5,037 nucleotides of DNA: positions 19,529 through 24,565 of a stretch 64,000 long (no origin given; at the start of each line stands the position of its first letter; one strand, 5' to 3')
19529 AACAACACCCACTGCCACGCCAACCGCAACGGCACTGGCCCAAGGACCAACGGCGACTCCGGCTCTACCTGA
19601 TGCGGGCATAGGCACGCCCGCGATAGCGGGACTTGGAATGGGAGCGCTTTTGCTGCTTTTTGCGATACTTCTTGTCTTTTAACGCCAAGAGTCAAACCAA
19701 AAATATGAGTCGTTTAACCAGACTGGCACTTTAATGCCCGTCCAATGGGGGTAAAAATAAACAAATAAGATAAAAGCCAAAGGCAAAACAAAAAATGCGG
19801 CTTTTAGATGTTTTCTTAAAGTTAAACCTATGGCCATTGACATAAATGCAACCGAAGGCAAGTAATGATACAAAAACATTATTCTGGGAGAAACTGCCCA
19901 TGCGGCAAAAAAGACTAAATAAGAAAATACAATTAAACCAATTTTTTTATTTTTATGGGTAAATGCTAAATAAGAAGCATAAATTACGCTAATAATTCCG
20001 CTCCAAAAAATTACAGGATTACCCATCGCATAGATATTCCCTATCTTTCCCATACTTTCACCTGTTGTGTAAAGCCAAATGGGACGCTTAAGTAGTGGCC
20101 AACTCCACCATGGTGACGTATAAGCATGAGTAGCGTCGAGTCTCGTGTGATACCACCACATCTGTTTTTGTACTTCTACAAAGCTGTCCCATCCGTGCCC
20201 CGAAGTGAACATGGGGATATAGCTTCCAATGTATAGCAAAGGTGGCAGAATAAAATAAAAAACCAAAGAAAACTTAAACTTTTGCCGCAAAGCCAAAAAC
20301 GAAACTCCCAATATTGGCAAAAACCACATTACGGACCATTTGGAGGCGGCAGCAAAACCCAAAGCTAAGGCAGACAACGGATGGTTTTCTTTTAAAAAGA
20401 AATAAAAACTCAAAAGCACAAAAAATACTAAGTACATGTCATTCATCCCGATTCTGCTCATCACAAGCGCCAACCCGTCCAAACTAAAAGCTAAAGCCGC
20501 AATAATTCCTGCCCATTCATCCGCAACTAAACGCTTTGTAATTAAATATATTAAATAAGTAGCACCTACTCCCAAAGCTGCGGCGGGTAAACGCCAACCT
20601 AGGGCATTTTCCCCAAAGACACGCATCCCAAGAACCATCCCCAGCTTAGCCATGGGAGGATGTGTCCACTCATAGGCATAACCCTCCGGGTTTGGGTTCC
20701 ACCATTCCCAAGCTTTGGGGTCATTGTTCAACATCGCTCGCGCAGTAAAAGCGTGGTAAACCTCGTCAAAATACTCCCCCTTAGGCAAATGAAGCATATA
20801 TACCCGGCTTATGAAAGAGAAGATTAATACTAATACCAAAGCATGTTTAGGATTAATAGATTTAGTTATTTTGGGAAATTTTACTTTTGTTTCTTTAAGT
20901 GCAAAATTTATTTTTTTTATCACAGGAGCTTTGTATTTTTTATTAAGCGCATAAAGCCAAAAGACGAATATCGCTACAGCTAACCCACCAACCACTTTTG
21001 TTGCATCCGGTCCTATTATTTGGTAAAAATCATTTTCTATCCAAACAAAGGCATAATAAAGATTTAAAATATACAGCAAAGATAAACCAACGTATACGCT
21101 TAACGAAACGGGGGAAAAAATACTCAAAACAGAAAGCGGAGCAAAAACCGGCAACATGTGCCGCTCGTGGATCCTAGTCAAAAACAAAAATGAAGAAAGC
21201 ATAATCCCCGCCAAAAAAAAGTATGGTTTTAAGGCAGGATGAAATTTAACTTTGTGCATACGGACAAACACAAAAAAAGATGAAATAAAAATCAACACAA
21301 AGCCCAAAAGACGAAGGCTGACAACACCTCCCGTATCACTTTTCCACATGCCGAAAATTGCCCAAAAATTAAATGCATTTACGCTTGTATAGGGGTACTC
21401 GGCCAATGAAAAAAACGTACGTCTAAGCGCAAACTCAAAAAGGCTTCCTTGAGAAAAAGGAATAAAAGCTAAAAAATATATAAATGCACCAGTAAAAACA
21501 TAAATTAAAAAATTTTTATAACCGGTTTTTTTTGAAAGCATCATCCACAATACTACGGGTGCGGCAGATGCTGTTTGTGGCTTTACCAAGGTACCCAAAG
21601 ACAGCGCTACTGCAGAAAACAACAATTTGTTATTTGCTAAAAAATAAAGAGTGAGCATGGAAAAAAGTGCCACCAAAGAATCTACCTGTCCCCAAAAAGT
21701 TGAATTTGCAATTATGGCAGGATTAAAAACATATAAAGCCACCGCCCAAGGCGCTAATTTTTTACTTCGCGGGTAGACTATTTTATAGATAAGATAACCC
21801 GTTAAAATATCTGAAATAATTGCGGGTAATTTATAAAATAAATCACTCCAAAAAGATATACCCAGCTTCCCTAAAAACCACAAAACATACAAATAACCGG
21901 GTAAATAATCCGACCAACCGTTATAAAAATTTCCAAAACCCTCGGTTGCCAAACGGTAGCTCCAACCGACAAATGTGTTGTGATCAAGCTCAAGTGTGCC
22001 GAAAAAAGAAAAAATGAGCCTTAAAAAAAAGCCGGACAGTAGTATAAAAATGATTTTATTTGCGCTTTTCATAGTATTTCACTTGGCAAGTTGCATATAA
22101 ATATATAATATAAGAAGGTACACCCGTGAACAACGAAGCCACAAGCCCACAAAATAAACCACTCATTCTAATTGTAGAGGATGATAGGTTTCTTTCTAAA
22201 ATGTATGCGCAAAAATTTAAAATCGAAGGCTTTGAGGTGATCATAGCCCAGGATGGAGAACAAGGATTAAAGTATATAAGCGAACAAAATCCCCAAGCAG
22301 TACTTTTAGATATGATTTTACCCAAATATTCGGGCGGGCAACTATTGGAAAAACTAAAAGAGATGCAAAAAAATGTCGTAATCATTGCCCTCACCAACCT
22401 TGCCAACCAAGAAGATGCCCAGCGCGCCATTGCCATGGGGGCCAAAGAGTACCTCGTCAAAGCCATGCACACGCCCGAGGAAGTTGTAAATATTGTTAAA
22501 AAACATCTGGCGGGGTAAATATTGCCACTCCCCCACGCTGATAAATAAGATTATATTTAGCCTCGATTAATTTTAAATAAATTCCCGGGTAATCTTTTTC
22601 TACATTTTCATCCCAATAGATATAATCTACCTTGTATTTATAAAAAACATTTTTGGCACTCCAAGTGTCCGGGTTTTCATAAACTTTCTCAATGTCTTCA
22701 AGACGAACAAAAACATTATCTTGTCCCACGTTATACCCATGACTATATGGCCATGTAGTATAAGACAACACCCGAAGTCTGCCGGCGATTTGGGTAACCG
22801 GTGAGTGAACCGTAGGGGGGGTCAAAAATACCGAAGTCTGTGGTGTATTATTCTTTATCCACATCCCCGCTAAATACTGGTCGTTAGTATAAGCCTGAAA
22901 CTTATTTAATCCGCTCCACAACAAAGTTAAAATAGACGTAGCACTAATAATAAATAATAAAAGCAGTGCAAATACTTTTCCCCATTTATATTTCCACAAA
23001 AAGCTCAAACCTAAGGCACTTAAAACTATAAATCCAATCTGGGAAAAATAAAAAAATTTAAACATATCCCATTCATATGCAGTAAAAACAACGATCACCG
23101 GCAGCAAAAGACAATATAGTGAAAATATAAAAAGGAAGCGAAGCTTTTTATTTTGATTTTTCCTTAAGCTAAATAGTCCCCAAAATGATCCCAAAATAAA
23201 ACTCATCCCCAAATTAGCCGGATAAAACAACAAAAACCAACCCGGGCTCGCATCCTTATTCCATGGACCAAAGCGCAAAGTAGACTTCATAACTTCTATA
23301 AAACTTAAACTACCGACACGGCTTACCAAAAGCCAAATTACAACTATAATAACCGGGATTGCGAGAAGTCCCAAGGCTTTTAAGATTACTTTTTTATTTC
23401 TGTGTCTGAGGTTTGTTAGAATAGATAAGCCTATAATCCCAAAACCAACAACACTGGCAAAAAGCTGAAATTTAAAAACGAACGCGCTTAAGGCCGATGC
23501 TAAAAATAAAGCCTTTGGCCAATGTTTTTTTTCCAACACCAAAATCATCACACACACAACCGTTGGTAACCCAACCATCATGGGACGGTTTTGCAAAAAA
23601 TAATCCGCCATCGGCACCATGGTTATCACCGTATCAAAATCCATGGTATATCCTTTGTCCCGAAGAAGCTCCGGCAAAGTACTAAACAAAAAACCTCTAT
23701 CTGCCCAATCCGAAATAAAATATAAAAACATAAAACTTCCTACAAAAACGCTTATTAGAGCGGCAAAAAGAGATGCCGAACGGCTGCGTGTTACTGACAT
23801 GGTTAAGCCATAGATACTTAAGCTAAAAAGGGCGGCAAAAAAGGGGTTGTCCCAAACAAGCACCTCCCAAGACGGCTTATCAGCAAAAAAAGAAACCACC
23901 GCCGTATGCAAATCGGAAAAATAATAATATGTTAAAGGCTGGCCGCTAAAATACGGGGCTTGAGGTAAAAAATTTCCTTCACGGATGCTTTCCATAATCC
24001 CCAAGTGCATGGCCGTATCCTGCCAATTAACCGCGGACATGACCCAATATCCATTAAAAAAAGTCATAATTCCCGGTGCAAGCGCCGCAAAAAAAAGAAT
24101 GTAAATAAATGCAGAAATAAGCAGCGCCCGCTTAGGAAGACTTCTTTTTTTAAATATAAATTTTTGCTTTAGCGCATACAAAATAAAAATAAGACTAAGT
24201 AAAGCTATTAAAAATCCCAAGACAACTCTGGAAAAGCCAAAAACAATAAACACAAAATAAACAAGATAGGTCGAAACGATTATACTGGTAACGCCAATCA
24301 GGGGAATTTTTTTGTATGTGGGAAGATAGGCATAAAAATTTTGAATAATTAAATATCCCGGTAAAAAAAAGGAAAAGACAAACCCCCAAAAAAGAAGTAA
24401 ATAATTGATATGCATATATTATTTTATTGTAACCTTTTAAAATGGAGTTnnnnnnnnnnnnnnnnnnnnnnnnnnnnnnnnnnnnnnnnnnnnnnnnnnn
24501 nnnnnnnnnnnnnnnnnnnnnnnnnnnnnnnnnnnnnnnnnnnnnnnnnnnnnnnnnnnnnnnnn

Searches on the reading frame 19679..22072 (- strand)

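Call 10: search_protein_families(library=pfam, proteins=[window:19679-22072:-], max_evalue=0.001)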
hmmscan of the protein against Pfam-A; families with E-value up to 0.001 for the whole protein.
window:19679-22072:- (797 aa): 4 families
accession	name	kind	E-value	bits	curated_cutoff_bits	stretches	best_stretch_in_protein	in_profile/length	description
PF16192.10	PMT_4TMC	-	3.9e-17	62.8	32.4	1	628-796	2-202/202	C-terminal four TMM region of protein-O-mannosyltransferase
PF13231.12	PMT_2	-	4.3e-13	50.2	26.1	2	471-606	2-145/160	Dolichyl-phosphate-mannose-protein mannosyltransferase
PF02366.24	PMT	-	3.3e-12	46.9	22.7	1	414-599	2-204/245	Dolichyl-phosphate-mannose-protein mannosyltransferase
PF15971.10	Mannosyl_trans4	-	0.00031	21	33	0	501-598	46-143/163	DolP-mannose mannosyltransferase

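Call 41: search_protein_families(library=ncbifam, proteins=[window:19679-22072:-], max_evalue=0.01)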
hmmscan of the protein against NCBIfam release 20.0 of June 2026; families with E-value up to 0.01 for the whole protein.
window:19679-22072:- (797 aa): 1 family
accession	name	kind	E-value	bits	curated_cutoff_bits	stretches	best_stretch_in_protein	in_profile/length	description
NF058602.1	PrMnsylTfPmt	equivalog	1.4e-19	70.3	800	2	460-563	90-191/530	protein O-mannosyltransferase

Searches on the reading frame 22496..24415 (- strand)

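Call 10: search_protein_families(library=pfam, proteins=[window:22496-24415:-], max_evalue=0.001)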
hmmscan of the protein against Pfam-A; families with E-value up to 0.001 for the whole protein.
window:22496-24415:- (639 aa): 2 families
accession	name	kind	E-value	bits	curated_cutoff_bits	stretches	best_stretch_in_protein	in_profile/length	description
PF20604.3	DUF6798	-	3.6e-05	23.8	26.9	1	519-558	9-47/61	Domain of unknown function (DUF6798)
PF10060.15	DUF2298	-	0.00038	20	27.8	0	49-496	3-455/488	Uncharacterized membrane protein (DUF2298)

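Call 41: search_protein_families(library=ncbifam, proteins=[window:22496-24415:-], max_evalue=0.01)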
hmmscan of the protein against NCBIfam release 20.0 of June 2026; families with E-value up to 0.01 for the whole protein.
window:22496-24415:- (639 aa): 0 families
